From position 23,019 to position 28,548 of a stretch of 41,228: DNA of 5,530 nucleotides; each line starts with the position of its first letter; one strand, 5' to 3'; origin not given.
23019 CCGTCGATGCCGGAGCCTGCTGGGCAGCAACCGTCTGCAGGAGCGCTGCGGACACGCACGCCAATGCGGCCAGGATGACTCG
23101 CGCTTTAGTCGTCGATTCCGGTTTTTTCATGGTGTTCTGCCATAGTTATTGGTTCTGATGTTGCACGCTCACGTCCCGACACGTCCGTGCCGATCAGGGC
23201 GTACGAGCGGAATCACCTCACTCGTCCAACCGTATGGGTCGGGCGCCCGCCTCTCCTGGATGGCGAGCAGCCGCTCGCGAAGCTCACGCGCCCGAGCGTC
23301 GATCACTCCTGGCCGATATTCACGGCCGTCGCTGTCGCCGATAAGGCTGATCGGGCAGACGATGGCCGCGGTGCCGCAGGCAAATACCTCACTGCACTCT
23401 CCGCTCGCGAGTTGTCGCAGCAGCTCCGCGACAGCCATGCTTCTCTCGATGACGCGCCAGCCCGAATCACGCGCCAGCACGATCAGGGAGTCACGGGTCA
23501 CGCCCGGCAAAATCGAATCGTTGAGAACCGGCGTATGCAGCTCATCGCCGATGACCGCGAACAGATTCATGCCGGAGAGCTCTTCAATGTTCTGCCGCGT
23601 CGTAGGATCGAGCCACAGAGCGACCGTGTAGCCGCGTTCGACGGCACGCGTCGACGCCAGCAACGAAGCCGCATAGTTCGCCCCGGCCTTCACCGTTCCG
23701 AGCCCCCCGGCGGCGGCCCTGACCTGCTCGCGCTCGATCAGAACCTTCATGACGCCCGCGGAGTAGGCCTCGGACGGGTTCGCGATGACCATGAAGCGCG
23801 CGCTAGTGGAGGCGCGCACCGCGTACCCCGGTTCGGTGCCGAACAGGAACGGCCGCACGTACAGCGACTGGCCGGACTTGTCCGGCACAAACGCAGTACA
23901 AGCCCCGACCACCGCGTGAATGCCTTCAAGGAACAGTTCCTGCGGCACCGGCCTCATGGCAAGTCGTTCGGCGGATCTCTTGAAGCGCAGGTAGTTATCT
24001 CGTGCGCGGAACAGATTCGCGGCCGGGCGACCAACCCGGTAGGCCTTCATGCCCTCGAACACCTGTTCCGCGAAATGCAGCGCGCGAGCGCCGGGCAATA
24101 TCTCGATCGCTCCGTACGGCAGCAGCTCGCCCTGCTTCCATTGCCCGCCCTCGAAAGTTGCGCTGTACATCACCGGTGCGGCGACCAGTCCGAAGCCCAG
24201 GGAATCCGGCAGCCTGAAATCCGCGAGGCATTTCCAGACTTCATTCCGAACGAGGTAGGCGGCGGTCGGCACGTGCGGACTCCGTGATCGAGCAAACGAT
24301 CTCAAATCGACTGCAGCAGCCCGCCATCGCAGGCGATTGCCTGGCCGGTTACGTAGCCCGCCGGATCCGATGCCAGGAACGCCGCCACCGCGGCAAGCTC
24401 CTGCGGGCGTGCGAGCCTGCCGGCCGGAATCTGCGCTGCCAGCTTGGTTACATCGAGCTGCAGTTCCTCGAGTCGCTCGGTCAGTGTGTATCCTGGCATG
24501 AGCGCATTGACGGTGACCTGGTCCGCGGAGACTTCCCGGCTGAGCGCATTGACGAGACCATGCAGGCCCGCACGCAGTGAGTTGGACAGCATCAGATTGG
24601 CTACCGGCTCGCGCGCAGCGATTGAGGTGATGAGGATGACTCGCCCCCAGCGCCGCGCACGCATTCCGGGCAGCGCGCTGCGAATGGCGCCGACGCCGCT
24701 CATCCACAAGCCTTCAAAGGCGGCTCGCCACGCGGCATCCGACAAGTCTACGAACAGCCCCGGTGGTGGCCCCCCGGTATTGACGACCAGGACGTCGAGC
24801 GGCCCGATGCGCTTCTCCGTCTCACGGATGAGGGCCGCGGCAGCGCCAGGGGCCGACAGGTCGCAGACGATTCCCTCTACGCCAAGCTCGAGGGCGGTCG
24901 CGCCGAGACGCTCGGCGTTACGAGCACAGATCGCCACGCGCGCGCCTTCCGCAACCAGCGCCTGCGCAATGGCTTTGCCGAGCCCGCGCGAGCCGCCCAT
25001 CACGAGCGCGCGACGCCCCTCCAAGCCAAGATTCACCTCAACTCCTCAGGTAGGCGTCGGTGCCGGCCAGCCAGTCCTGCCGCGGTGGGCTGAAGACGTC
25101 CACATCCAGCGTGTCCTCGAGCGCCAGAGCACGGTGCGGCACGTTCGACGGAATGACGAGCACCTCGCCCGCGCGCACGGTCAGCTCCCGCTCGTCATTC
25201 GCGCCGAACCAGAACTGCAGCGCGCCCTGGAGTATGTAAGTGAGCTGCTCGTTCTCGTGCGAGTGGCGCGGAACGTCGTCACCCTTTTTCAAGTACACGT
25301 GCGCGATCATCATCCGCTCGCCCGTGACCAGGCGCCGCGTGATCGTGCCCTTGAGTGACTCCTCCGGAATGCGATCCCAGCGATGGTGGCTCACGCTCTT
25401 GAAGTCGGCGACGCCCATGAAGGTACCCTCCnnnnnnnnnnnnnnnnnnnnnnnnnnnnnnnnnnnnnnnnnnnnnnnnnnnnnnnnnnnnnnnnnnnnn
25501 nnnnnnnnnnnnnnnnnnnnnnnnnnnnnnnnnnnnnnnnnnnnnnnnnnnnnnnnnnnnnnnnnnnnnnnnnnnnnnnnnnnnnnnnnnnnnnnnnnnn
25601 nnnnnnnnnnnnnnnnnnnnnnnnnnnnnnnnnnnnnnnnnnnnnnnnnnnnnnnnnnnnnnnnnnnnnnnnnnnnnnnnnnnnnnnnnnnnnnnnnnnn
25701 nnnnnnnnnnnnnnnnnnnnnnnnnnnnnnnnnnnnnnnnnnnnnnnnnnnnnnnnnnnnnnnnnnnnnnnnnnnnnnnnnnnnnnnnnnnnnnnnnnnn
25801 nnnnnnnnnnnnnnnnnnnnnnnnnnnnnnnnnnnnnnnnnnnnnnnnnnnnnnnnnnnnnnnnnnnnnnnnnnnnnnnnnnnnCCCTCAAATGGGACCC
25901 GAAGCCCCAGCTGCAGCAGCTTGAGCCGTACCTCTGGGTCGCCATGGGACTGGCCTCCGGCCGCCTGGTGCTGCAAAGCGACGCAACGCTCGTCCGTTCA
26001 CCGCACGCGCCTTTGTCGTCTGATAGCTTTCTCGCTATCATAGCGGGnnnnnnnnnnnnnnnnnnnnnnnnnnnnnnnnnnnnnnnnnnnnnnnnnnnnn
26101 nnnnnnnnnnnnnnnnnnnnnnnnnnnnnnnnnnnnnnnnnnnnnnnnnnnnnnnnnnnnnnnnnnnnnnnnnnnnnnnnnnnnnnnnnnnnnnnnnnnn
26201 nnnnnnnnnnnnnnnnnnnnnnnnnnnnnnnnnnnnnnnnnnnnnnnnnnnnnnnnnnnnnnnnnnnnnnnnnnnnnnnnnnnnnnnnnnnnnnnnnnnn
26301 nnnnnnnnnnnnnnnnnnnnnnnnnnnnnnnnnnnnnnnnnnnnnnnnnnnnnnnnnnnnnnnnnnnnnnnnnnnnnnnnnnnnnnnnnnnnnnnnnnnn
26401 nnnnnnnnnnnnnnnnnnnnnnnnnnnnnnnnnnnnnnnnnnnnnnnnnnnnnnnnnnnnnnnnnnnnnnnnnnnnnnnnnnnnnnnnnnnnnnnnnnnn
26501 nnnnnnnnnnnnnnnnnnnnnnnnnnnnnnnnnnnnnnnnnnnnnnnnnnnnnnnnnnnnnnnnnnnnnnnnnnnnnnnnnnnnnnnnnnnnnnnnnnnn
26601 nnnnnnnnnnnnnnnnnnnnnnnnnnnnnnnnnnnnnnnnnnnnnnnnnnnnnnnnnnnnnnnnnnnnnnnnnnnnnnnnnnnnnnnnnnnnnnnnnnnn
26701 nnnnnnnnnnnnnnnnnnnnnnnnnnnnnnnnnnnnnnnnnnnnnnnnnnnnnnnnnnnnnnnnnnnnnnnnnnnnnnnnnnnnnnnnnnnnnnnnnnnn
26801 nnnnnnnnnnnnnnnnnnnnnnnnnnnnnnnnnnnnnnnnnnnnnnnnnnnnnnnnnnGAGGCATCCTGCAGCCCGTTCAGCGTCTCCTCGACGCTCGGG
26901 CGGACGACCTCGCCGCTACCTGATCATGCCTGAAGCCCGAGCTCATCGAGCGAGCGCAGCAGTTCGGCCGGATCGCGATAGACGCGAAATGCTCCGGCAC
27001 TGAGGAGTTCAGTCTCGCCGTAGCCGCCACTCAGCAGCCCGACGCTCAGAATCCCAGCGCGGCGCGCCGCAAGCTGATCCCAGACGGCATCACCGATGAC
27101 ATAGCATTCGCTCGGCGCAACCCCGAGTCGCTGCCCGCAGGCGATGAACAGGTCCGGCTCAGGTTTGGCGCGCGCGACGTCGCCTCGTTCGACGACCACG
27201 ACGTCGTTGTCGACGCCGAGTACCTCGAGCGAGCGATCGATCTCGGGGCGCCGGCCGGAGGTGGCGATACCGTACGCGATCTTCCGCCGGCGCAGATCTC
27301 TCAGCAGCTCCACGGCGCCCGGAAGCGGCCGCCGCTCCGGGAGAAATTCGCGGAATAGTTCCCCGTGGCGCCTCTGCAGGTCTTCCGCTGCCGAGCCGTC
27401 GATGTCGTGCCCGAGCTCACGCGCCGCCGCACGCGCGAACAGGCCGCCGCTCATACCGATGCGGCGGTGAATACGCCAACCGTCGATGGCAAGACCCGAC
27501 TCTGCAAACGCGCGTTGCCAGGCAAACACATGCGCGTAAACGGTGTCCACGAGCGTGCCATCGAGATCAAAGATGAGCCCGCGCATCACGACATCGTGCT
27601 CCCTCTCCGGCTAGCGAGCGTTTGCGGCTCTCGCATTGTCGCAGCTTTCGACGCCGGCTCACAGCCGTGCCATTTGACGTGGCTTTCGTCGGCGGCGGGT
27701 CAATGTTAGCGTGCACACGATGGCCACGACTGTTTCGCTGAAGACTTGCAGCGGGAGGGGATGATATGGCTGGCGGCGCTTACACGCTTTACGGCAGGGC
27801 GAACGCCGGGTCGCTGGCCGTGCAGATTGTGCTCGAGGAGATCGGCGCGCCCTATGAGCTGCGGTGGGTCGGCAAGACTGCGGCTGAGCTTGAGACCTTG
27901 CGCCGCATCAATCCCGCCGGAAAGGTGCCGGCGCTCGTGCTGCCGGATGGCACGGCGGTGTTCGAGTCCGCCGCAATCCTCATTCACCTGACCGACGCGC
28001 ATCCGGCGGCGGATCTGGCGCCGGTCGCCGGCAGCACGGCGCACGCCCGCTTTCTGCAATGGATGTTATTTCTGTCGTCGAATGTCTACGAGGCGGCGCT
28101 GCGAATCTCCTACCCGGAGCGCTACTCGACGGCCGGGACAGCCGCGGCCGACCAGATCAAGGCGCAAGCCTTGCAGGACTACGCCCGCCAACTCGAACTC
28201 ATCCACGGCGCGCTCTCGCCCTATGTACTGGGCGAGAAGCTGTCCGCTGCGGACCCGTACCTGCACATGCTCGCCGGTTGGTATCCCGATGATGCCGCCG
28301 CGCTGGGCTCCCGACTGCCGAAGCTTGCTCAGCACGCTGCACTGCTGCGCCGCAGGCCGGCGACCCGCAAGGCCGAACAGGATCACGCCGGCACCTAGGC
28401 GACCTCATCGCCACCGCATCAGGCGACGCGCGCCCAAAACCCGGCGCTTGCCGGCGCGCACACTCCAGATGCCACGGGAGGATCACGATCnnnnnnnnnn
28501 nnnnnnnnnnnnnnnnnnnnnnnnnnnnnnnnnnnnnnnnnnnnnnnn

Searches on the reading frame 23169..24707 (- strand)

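Call 44: search_protein_families(library=pfam, proteins=[window:23169-24707:-], max_evalue=0.001)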
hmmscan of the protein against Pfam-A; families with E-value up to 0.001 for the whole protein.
window:23169-24707:- (512 aa): 1 family
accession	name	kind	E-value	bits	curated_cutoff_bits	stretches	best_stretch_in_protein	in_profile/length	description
PF01063.24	Aminotran_4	-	8e-33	114.6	28.5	1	215-456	1-223/223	Amino-transferase class IV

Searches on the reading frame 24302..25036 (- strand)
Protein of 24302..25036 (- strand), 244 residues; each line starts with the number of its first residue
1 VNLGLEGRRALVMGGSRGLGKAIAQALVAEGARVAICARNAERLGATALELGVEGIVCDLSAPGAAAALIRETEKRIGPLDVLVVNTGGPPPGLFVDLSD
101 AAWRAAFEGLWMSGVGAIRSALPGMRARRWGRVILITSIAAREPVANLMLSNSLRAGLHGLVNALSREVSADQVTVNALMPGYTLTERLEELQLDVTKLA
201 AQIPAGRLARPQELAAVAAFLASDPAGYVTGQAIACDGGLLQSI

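Call 44: search_protein_families(library=pfam, proteins=[window:24302-25036:-], max_evalue=0.001)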
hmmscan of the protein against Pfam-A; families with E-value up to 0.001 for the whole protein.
window:24302-25036:- (244 aa): 5 families
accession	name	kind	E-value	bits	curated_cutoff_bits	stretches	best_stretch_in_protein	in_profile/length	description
PF13561.12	adh_short_C2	-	1.9e-45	155.7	27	1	17-240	6-235/236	Enoyl-(Acyl carrier protein) reductase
PF00106.31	adh_short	-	1.9e-38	132.3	26.6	1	10-193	3-191/195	short chain dehydrogenase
PF08659.16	KR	-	6.4e-06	26.6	22.6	1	11-109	4-111/180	KR domain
PF13460.12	NAD_binding_10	-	6.9e-06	26.5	27.2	1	14-148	1-108/184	NAD(P)H-binding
PF23441.1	SDR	-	9.1e-06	25.7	27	1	10-240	10-255/258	SDR-like rossmann domain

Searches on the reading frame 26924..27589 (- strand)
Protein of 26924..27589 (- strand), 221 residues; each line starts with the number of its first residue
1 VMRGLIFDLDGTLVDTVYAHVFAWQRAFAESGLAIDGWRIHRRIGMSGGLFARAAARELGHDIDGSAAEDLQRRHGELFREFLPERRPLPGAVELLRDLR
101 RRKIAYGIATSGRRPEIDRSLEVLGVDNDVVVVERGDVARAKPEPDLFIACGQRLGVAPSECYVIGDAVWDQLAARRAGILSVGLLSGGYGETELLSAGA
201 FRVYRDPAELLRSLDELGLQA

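Call 44: search_protein_families(library=pfam, proteins=[window:26924-27589:-], max_evalue=0.001)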
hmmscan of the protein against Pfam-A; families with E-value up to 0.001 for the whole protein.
window:26924-27589:- (221 aa): 4 families
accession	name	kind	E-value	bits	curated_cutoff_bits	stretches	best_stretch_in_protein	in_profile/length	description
PF00702.32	Hydrolase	-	2.9e-28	100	26.4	1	2-179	1-191/191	haloacid dehalogenase-like hydrolase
PF13419.12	HAD_2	-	3.8e-27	96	23.8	1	5-184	1-177/178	Haloacid dehalogenase-like hydrolase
PF12710.13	HAD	-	2.6e-11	44.7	27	1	6-175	2-188/189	haloacid dehalogenase-like hydrolase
PF13242.12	Hydrolase_like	-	2e-10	40.8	22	1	141-201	3-61/75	HAD-hyrolase-like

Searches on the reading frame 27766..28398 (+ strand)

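Call 44: search_protein_families(library=pfam, proteins=[window:27766-28398:+], max_evalue=0.001)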
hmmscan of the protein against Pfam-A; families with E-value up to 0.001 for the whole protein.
window:27766-28398:+ (210 aa): 3 families
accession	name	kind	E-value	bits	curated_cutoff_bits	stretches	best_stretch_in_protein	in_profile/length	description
PF13409.12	GST_N_2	-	1.7e-12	48.2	25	1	19-76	8-68/70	Glutathione S-transferase, N-terminal domain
PF13417.12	GST_N_3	-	8.5e-10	39.3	22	1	19-81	13-73/75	Glutathione S-transferase, N-terminal domain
PF02798.26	GST_N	-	2.7e-08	34.5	20.9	1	6-75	3-74/76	Glutathione S-transferase, N-terminal domain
